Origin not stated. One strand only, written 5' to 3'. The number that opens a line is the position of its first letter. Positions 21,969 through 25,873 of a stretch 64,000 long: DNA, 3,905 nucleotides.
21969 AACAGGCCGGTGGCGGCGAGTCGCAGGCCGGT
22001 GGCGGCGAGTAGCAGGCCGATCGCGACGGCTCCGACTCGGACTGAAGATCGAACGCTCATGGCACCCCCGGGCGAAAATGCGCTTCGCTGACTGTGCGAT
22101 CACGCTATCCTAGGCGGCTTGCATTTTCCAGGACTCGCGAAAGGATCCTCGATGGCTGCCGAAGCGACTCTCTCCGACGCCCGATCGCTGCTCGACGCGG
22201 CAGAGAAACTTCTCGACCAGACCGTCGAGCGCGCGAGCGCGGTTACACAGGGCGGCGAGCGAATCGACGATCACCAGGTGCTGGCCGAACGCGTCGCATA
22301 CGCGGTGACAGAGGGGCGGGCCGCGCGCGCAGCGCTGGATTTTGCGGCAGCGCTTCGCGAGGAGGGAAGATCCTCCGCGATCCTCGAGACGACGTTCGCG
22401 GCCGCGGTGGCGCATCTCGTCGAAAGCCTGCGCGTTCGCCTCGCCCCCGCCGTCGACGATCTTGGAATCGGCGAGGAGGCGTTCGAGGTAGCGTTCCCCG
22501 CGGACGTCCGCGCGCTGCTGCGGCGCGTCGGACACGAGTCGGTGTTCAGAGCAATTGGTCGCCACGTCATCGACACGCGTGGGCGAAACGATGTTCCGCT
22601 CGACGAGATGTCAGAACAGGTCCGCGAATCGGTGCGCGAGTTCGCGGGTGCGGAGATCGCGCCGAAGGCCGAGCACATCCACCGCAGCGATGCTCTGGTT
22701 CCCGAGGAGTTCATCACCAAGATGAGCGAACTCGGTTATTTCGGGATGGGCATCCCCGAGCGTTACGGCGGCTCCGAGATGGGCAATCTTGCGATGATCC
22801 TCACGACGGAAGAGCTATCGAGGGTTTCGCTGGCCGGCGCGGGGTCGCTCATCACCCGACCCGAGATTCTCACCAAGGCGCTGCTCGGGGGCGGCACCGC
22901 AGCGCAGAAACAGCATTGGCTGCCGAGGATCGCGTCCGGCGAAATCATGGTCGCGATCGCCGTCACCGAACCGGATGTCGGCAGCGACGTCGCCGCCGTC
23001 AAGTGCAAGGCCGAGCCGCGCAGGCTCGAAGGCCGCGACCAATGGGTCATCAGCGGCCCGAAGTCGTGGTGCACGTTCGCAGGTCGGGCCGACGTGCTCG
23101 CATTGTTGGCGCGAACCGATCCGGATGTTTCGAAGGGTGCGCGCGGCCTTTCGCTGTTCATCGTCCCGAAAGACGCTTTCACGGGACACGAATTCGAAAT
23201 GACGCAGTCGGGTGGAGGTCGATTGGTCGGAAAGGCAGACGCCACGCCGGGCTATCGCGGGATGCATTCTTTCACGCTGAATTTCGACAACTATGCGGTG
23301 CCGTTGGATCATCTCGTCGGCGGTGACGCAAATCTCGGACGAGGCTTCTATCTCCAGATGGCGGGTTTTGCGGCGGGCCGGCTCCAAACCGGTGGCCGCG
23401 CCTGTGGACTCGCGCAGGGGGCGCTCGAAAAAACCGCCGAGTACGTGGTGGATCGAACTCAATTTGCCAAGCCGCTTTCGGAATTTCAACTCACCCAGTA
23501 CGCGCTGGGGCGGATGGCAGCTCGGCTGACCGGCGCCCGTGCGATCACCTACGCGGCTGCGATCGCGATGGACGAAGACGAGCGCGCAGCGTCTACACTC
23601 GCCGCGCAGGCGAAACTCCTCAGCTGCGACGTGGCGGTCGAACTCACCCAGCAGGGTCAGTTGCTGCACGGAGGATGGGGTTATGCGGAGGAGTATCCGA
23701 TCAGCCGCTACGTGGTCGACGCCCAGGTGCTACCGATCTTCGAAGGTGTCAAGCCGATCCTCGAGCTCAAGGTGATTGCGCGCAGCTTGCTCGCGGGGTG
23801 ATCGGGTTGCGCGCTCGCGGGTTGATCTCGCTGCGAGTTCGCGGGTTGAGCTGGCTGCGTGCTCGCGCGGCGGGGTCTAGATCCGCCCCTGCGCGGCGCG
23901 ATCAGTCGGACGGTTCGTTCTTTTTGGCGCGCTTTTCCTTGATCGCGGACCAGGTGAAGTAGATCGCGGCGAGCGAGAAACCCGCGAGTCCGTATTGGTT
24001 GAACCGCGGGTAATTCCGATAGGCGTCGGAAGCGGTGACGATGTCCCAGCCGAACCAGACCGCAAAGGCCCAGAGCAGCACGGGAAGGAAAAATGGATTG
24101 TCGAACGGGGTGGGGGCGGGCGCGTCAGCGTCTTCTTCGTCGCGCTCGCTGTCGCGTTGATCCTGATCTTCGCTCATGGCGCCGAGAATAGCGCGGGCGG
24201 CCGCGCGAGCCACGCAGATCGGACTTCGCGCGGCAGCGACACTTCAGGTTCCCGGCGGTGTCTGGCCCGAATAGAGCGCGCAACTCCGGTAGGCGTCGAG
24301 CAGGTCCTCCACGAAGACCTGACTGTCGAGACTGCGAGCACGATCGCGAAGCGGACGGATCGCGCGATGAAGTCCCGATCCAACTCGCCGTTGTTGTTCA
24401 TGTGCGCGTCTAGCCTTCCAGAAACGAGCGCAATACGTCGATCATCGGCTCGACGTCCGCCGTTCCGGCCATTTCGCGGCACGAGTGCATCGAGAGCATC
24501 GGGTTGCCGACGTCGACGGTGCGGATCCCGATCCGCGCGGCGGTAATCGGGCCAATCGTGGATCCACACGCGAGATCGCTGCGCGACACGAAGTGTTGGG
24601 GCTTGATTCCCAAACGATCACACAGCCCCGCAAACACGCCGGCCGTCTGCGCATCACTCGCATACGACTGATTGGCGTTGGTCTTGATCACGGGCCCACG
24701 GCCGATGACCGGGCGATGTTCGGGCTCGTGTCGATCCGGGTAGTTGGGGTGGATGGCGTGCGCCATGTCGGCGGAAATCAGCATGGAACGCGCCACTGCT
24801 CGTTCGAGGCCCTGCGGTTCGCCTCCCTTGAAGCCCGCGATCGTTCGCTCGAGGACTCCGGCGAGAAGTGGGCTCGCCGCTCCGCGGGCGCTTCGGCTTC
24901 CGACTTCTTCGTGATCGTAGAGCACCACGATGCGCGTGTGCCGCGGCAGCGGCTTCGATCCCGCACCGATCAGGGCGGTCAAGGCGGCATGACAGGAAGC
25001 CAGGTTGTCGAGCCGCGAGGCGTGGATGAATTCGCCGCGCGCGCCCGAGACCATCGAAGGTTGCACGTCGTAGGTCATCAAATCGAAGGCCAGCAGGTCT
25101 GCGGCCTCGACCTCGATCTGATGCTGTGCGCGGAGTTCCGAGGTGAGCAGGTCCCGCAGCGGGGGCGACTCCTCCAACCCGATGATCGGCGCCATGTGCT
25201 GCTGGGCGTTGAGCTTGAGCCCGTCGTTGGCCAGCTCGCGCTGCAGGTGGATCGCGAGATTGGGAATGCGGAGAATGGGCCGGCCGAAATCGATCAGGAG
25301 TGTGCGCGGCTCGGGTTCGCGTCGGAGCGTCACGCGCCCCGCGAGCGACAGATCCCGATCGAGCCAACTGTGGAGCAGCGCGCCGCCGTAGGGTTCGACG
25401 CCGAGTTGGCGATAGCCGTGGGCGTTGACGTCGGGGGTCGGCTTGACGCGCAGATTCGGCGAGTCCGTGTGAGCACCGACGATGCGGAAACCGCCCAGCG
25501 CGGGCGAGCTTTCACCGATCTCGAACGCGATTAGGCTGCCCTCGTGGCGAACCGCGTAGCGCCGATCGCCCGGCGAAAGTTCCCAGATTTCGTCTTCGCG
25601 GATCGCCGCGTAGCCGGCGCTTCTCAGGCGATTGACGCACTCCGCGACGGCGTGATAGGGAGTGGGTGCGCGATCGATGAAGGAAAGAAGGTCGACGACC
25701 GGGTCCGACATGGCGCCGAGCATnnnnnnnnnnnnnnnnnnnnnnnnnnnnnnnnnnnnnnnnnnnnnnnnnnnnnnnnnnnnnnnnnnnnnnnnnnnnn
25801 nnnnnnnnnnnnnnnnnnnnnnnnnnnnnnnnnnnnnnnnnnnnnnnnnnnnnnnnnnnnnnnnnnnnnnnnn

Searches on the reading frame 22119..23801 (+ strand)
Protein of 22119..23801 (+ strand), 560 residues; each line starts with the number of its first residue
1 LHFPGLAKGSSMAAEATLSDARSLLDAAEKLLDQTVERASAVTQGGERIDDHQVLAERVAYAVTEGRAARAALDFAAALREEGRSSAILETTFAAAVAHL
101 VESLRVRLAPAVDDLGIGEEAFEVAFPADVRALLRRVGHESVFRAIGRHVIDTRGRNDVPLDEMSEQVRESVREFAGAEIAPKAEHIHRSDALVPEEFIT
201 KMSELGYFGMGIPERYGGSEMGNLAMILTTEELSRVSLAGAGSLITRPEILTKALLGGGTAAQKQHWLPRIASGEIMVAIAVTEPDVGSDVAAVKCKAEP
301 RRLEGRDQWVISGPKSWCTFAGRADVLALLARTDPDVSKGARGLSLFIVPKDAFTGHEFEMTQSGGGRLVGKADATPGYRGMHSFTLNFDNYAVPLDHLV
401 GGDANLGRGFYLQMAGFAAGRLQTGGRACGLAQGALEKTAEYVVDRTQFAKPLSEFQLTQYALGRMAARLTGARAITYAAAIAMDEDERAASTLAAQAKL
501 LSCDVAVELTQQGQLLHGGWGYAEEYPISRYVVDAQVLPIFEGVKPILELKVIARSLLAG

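Call 8: search_protein_families(library=pfam, proteins=[window:22119-23801:+], max_evalue=0.001)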
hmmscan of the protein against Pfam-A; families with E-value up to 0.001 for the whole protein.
window:22119-23801:+ (560 aa): 4 families
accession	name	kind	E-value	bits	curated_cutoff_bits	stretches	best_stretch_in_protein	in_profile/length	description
PF00441.29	Acyl-CoA_dh_1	-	1.3e-38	132.9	22.4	2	407-557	1-149/150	Acyl-CoA dehydrogenase, C-terminal domain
PF02771.21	Acyl-CoA_dh_N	-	2.8e-29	102.2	22.9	1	164-275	3-113/113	Acyl-CoA dehydrogenase, N-terminal domain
PF08028.16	Acyl-CoA_dh_2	-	3.3e-18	66.7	22.7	1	427-545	6-133/134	Acyl-CoA dehydrogenase, C-terminal domain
PF02770.24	Acyl-CoA_dh_M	-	2.2e-16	60.3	33.3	1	279-391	1-96/97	Acyl-CoA dehydrogenase, middle domain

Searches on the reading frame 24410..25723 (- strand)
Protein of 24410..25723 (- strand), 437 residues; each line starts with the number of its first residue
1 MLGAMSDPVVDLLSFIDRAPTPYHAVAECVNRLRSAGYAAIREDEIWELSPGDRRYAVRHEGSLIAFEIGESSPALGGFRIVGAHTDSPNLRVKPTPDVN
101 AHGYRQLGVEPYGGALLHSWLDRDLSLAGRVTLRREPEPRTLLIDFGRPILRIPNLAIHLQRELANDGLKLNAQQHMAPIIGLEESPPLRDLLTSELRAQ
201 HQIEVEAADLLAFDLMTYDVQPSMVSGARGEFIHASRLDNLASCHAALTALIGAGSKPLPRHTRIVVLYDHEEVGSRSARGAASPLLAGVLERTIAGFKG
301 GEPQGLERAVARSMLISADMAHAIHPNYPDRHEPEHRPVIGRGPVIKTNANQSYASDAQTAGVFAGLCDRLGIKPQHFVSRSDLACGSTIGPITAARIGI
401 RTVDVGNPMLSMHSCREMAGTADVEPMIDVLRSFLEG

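Call 8: search_protein_families(library=pfam, proteins=[window:24410-25723:-], max_evalue=0.001)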
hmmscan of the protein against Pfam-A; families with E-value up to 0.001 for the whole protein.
window:24410-25723:- (437 aa): 2 families
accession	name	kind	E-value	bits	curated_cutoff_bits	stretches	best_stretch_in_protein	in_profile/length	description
PF02127.20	Peptidase_M18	-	4.1e-140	467.9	24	1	15-434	1-431/432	Aminopeptidase I zinc metalloprotease (M18)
PF05343.19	Peptidase_M42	-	1.2e-09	38.1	23.2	1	311-429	181-291/292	M42 glutamyl aminopeptidase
